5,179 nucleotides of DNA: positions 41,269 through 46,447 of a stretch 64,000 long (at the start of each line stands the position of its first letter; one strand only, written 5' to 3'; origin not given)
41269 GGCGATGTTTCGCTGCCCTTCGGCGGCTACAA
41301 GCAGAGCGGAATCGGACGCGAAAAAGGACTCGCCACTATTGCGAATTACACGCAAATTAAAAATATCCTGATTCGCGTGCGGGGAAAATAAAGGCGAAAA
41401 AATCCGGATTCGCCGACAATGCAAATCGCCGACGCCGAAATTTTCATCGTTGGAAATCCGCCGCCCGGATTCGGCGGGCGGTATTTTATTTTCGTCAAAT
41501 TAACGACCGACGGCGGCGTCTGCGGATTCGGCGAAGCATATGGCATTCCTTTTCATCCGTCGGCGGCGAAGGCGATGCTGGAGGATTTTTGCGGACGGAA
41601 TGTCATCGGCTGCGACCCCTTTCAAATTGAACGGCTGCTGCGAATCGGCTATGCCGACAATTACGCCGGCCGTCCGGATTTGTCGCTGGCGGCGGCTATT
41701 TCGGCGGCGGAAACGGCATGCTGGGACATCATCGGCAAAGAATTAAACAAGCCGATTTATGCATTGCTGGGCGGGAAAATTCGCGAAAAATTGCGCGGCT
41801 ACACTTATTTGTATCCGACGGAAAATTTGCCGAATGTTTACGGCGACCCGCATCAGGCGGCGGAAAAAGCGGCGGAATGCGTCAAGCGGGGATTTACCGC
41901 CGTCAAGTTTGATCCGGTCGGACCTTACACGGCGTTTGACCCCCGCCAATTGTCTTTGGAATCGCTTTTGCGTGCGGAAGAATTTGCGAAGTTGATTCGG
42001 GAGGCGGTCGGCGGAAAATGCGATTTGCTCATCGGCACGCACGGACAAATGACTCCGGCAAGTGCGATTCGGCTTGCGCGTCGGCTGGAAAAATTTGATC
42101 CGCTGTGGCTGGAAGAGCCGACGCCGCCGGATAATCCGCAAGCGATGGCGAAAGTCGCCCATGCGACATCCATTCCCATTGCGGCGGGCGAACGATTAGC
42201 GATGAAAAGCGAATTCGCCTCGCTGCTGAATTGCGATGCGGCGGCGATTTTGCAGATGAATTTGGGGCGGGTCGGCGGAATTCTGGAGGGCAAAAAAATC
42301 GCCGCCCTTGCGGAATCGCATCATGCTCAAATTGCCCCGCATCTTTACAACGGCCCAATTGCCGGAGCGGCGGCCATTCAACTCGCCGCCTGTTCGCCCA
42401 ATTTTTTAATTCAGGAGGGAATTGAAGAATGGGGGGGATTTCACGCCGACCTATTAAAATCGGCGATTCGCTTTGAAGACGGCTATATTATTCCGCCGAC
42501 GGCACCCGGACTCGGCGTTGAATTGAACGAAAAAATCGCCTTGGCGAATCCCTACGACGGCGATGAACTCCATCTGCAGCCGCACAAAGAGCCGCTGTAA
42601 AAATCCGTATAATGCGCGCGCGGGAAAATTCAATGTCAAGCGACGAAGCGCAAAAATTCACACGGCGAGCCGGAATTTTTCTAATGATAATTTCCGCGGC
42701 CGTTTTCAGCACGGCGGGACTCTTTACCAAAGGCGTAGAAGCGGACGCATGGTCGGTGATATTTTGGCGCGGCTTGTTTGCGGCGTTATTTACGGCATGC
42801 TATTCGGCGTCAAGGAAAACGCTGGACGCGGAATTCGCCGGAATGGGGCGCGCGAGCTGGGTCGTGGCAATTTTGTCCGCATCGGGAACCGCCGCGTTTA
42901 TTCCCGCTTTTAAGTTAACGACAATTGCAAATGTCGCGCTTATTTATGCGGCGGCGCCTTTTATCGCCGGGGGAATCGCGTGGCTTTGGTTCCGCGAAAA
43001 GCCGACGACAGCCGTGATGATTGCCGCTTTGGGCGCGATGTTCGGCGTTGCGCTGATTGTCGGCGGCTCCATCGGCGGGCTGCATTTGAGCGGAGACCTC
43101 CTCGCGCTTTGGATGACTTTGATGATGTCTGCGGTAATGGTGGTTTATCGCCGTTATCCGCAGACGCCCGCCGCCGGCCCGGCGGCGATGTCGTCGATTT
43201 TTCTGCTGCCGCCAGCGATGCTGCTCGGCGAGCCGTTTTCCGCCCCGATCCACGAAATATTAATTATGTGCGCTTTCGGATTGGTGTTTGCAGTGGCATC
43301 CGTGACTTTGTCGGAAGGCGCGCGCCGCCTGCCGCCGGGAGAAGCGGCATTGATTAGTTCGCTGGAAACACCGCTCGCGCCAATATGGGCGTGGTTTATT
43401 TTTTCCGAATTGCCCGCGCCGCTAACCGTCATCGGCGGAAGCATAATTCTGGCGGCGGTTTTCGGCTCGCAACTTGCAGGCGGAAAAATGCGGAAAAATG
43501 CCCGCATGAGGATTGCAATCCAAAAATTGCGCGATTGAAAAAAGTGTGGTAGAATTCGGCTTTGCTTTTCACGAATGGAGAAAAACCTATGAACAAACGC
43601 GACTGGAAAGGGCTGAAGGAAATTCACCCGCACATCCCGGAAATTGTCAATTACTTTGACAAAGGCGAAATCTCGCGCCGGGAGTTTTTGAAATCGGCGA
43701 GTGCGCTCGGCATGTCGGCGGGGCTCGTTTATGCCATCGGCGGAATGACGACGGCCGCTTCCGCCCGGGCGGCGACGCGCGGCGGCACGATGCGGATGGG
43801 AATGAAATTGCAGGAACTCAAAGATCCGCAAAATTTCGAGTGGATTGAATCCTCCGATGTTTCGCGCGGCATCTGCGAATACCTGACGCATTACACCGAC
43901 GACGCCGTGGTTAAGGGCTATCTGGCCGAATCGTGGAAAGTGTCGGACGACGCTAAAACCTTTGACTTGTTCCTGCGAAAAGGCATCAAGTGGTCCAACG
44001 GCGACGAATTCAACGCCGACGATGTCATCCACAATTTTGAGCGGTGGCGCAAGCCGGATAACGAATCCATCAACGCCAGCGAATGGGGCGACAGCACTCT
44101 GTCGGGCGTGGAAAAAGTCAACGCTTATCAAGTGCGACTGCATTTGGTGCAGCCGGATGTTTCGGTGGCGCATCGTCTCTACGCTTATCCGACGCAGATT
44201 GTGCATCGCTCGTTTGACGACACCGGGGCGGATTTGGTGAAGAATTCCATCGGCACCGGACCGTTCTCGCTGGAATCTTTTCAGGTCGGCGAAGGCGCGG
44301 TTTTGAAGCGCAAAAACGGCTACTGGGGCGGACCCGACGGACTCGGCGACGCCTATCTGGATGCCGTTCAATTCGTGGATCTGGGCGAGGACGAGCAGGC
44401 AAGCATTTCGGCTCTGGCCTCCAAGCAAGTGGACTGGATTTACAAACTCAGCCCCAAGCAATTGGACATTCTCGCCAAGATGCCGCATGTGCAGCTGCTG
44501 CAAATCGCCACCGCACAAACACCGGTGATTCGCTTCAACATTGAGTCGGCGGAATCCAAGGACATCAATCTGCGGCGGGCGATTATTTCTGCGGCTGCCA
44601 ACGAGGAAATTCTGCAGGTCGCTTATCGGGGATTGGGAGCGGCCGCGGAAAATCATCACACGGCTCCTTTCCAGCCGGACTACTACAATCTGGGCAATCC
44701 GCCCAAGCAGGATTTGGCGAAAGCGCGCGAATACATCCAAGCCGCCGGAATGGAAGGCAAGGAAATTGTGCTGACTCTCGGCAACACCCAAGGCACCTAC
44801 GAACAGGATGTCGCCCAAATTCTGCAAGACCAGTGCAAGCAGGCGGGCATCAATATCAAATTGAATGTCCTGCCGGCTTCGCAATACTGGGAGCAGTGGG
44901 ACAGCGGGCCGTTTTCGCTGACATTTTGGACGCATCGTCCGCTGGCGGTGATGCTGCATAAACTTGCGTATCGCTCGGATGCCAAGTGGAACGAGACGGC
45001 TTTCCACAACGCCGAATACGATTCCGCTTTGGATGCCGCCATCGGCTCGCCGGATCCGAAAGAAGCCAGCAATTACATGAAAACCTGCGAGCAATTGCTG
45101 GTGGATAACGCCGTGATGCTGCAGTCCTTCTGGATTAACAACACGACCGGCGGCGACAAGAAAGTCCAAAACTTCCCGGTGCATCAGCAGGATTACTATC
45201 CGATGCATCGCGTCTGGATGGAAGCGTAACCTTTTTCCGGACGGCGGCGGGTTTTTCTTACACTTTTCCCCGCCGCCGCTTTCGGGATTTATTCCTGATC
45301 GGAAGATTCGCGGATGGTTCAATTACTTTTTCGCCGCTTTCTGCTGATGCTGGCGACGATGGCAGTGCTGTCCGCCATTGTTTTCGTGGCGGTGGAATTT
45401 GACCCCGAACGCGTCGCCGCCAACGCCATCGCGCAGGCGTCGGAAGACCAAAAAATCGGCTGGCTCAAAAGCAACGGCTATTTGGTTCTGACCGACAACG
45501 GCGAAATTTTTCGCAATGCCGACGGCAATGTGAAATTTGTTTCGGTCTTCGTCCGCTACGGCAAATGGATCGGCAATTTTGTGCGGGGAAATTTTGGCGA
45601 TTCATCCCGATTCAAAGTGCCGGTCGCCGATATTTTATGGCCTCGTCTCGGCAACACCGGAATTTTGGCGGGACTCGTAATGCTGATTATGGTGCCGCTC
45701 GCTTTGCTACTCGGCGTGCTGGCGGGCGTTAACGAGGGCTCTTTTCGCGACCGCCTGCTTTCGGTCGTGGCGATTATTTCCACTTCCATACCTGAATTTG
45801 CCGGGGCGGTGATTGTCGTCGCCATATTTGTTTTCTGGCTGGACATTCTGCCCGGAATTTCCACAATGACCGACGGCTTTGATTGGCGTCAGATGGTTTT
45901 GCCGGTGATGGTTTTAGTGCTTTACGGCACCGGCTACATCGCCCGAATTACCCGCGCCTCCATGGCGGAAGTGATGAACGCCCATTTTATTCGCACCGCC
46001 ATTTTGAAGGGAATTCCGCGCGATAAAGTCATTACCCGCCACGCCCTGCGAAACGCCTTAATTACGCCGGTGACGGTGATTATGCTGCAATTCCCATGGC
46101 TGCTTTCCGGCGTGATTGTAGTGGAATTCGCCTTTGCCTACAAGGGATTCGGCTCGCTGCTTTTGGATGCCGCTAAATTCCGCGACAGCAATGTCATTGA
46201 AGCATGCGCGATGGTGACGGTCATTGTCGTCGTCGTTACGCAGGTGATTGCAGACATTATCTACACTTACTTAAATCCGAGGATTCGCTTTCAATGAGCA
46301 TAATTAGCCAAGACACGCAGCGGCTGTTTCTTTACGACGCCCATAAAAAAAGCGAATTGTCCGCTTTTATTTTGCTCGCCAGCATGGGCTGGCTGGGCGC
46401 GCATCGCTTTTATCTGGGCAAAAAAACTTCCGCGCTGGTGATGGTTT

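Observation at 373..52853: Long G/C homopolymers expanded inside core genes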

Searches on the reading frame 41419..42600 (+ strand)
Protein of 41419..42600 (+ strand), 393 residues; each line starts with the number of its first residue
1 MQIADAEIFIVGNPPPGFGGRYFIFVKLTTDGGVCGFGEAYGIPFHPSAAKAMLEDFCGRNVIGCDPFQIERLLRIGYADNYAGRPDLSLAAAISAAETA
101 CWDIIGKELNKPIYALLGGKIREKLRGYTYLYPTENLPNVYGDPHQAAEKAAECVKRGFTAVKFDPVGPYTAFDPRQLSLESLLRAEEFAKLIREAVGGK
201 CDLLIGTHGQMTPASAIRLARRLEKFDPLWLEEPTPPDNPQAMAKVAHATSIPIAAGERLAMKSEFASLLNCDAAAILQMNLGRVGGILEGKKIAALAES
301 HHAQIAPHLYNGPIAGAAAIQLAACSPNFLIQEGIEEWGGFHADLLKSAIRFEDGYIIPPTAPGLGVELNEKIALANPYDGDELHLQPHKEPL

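Call 9: find_encoding_contigs(protein=window:41419-42600:+, flank=10000, max_places=10)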
Protein window:41419-42600:+ (393 aa): no gene with exactly this product is on record in the collection.

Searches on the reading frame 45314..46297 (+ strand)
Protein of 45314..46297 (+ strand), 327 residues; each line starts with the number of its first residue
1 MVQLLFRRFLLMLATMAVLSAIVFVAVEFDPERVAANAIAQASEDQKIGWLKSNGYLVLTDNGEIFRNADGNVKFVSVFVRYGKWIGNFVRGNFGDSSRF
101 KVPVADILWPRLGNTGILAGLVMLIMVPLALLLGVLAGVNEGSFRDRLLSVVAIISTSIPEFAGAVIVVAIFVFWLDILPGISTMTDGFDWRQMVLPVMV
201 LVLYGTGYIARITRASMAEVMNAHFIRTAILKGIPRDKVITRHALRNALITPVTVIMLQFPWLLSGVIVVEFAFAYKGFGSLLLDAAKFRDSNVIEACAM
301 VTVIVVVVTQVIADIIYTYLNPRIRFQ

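Call 43: find_encoding_contigs(protein=window:45314-46297:+, flank=10000, max_places=10)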
Protein window:45314-46297:+ (327 aa): 5 contigs read that carry it; 5 places shown.
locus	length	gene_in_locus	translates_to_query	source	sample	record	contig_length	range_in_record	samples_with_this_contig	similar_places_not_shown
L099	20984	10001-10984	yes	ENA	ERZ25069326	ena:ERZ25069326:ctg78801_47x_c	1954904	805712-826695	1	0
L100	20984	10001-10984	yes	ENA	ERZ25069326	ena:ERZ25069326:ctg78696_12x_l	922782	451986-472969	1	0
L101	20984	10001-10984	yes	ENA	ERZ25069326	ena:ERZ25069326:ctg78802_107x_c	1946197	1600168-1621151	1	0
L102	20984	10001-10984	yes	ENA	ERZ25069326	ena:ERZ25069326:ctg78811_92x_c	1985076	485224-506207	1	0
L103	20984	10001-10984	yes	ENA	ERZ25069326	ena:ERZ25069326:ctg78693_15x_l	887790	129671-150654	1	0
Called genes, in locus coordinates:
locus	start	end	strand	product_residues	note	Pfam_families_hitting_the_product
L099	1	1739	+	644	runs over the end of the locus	PF04851:ResIII, PF17757:UvrB_inter, PF27431:UvrB_3rd, PF00271:Helicase_C, PF12344:UvrB, PF02151:UVR (weak)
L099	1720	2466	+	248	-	PF13489:Methyltransf_23, PF13649:Methyltransf_25, PF13847:Methyltransf_31, PF08241:Methyltransf_11 (weak), PF08242:Methyltransf_12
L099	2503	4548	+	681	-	PF11028:TMEM260_N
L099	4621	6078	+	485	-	PF00171:Aldedh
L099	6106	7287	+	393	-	PF02746:MR_MLE_N, PF13378:MR_MLE_C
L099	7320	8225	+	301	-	PF00892:EamA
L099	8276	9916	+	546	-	PF00496:SBP_bac_5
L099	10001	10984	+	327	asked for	PF00528:BPD_transp_1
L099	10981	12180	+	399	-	PF05154:TM2, PF00528:BPD_transp_1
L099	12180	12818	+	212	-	-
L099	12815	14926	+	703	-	PF03193:RsgA_GTPase (faint), PF13476:AAA_23 (faint), PF00005:ABC_tran, PF02463:SMC_N (weak), PF08352:oligo_HPY, PF00005:ABC_tran, PF02463:SMC_N, PF08352:oligo_HPY, +9 more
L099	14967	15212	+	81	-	-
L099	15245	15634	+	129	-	-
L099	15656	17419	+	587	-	PF00425:Chorismate_bind, PF01063:Aminotran_4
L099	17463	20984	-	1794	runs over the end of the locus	PF04997:RNA_pol_Rpb1_1, PF00623:RNA_pol_Rpb1_2, PF04983:RNA_pol_Rpb1_3, PF05000:RNA_pol_Rpb1_4, PF04998:RNA_pol_Rpb1_5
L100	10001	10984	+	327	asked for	PF00528:BPD_transp_1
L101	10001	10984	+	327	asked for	PF00528:BPD_transp_1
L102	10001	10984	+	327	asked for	PF00528:BPD_transp_1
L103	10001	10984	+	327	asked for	PF00528:BPD_transp_1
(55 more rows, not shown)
